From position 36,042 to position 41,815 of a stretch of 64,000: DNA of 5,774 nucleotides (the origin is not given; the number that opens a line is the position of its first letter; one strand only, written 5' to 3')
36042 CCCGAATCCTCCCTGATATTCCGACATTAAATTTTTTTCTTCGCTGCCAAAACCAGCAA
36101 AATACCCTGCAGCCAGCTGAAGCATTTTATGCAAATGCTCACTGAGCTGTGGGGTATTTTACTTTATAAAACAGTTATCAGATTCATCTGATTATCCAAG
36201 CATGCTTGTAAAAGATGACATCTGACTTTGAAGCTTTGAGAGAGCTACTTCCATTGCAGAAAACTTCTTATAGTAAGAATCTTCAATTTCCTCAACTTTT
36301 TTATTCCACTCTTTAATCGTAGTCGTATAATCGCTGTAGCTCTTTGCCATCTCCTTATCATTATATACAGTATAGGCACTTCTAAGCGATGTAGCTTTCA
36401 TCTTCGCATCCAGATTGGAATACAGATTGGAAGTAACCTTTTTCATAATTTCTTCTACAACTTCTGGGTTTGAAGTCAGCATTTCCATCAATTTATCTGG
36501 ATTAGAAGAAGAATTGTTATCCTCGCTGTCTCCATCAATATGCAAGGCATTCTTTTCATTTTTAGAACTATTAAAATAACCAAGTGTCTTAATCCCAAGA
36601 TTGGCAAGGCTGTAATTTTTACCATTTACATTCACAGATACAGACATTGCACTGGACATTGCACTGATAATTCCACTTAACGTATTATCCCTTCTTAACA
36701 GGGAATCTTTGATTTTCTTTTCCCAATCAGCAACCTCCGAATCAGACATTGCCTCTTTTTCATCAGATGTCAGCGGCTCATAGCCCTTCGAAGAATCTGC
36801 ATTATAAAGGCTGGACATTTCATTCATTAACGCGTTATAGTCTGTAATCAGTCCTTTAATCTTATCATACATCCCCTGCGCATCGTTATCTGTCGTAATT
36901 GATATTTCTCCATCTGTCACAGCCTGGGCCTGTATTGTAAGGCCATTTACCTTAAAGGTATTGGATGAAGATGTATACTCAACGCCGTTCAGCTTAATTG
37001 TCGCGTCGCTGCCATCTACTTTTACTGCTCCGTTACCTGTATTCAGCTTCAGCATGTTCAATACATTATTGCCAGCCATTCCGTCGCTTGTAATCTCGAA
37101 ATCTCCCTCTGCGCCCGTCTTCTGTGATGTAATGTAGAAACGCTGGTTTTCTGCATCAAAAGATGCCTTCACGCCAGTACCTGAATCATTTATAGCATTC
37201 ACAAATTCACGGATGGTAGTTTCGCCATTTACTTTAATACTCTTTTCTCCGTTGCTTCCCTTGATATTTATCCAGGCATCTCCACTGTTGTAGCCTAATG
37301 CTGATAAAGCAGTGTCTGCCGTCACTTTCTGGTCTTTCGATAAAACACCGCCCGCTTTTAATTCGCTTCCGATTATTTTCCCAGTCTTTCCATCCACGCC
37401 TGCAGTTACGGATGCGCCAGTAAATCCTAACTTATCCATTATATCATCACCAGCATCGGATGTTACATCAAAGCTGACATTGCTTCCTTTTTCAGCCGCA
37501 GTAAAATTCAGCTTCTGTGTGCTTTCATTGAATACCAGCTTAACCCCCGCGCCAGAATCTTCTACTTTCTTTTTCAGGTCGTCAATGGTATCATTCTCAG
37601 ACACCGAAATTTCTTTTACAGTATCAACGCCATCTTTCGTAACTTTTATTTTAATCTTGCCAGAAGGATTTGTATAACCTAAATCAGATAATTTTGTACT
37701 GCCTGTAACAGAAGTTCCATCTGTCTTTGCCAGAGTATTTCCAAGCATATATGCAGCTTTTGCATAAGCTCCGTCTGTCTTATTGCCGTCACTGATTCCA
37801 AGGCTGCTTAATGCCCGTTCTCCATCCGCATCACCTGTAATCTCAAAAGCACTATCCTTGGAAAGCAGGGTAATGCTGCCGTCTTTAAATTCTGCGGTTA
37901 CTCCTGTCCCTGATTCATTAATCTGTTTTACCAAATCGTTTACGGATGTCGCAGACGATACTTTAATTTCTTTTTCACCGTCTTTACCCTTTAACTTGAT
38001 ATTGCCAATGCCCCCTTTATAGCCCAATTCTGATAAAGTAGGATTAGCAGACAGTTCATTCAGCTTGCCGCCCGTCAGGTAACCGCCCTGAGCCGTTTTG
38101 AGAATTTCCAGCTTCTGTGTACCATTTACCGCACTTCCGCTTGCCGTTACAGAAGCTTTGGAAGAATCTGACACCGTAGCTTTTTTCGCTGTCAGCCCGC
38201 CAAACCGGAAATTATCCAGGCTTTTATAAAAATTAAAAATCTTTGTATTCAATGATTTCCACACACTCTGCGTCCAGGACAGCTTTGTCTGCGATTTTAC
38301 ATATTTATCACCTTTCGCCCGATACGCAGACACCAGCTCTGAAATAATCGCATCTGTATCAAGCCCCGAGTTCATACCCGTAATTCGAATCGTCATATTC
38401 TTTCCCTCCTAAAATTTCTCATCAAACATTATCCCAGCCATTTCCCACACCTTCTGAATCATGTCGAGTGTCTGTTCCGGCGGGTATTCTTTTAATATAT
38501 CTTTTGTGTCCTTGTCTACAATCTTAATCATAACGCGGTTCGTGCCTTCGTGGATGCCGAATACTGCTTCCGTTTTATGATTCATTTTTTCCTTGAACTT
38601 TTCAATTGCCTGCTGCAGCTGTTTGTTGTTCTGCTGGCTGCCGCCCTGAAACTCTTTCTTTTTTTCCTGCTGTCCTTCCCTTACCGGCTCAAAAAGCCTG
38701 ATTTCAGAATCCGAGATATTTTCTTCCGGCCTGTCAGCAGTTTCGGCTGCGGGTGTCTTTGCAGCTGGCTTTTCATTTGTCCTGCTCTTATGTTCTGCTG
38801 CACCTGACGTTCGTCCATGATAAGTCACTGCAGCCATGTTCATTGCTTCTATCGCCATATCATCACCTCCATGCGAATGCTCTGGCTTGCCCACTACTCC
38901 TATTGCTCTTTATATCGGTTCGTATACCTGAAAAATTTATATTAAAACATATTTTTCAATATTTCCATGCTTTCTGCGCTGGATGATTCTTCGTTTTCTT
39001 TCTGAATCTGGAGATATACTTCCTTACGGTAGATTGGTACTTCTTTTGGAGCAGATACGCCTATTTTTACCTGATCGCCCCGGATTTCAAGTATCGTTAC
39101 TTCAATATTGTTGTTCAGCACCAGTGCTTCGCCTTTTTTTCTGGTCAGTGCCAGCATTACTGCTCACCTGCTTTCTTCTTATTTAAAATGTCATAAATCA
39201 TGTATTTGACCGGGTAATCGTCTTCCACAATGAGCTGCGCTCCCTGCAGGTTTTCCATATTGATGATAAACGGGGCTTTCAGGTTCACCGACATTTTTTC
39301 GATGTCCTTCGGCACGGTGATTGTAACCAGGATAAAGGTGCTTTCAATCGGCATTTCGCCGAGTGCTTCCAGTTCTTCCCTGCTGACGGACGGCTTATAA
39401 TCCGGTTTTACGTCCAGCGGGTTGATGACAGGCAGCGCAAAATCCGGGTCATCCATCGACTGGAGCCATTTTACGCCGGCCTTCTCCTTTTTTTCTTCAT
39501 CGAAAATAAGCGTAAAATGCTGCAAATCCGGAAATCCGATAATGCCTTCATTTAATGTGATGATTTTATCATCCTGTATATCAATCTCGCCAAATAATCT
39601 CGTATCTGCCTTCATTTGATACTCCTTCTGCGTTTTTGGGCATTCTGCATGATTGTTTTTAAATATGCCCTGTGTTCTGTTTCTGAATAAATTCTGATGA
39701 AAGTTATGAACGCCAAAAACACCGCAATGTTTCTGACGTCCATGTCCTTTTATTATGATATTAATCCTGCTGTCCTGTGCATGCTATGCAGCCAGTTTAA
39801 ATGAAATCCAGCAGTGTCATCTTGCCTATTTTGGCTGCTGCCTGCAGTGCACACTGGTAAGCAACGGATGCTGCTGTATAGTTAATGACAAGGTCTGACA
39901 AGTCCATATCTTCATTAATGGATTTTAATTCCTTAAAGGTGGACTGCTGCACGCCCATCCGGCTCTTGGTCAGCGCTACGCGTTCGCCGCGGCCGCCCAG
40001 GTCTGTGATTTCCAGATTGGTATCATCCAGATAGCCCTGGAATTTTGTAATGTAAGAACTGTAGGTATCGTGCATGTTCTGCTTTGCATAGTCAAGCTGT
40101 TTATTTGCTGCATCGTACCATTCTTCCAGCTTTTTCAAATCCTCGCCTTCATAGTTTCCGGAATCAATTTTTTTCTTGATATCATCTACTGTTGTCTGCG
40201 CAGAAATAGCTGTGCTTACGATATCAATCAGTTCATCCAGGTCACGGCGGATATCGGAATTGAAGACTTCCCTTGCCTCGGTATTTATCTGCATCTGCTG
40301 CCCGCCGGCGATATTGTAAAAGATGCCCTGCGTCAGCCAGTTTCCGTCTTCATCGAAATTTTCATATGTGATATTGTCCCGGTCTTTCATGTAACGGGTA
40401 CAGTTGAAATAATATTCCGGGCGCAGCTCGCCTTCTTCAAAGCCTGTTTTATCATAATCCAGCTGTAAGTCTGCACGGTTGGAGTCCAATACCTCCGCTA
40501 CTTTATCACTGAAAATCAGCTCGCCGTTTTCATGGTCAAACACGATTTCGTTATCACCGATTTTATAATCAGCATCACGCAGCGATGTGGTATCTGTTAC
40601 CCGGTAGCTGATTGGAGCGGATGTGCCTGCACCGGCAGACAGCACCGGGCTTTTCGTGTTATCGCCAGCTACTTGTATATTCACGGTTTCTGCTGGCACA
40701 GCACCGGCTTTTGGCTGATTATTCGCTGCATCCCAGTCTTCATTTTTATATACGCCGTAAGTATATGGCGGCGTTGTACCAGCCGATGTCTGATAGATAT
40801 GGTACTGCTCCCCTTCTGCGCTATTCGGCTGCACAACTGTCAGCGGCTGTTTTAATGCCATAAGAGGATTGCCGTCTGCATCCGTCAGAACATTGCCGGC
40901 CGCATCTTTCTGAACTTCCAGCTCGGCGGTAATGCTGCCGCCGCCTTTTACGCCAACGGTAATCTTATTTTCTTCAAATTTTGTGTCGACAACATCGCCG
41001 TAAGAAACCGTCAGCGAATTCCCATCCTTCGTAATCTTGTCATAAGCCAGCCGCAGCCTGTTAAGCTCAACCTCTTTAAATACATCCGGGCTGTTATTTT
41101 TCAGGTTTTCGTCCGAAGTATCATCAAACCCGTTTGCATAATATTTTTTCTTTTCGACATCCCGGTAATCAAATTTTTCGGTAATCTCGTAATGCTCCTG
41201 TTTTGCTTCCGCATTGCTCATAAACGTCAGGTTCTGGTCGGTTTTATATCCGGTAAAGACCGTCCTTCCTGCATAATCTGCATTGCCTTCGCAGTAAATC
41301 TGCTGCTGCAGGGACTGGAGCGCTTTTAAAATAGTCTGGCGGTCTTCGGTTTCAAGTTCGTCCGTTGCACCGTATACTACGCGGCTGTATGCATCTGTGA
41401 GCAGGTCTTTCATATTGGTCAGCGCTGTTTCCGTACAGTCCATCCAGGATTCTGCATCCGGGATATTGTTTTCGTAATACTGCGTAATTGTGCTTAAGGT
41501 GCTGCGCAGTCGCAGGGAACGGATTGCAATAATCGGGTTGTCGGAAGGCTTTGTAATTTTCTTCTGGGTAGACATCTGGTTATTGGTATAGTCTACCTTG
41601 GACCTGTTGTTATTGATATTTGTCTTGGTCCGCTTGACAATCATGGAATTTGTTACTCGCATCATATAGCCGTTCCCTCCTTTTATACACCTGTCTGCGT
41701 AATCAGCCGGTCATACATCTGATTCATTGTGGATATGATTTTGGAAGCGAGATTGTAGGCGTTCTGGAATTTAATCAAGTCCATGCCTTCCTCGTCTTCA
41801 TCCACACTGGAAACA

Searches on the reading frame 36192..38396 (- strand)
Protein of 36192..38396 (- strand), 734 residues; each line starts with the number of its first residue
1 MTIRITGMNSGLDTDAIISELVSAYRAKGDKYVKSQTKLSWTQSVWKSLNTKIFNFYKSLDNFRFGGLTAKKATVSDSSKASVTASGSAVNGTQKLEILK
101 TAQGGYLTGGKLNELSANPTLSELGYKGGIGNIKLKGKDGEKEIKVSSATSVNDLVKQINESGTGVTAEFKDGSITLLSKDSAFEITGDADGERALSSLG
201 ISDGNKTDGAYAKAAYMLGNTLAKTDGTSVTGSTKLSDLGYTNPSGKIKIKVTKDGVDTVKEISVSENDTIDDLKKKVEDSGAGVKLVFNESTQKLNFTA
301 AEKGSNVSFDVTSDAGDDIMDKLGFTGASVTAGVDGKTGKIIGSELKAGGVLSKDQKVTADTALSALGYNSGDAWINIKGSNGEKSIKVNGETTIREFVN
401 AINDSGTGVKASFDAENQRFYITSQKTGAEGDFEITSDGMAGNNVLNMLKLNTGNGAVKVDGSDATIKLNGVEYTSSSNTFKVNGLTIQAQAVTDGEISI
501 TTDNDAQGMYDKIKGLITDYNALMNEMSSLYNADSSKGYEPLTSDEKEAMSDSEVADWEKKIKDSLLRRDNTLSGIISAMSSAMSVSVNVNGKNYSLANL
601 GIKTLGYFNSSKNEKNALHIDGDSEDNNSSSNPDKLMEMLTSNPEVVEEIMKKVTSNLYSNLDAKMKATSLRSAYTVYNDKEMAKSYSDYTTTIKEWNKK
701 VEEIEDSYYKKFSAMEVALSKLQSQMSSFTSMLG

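Call 21: search_protein_families(library=pfam, proteins=[window:36192-38396:-], max_evalue=0.001)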
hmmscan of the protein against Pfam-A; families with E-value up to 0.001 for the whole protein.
window:36192-38396:- (734 aa): 4 families
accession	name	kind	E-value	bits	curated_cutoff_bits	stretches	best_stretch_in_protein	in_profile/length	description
PF07195.17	FliD_C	-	5.5e-28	98.4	25.4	1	462-724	1-236/236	Flagellar hook-associated protein 2 C-terminus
PF02465.23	FliD_N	-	8.8e-21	74.8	24.8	1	10-103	1-95/97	Flagellar hook-associated protein 2 N-terminus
PF07196.18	Flagellin_IN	-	3.7e-15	56.3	22.7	2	132-179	1-53/55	Flagellin hook IN motif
PF21403.4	OTU1_UBXL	-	9.1e-08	33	22.7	0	133-167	3-36/49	OTU1, UBXL domain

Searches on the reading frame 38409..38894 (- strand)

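Call 21: search_protein_families(library=pfam, proteins=[window:38409-38894:-], max_evalue=0.001)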
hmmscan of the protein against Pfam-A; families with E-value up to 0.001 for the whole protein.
window:38409-38894:- (161 aa): 1 family
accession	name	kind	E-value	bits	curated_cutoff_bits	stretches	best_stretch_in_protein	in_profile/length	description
PF03646.20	FlaG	-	2.9e-25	88.8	23.8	1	73-159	14-101/101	FlaG protein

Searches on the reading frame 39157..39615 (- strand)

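Call 21: search_protein_families(library=pfam, proteins=[window:39157-39615:-], max_evalue=0.001)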
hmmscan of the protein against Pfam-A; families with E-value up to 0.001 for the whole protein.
window:39157-39615:- (152 aa): 1 family
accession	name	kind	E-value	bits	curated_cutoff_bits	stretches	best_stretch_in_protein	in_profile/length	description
PF02623.20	FliW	-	7.6e-36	123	25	1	19-139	1-121/122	FliW protein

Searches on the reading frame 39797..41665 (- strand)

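Call 21: search_protein_families(library=pfam, proteins=[window:39797-41665:-], max_evalue=0.001)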
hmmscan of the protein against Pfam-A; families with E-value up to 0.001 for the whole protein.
window:39797-41665:- (622 aa): 1 family
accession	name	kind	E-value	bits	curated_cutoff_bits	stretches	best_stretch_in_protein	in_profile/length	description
PF00669.25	Flagellin_N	-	2.1e-17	63.9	26.6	1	8-142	5-139/139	Bacterial flagellin N-terminal helical region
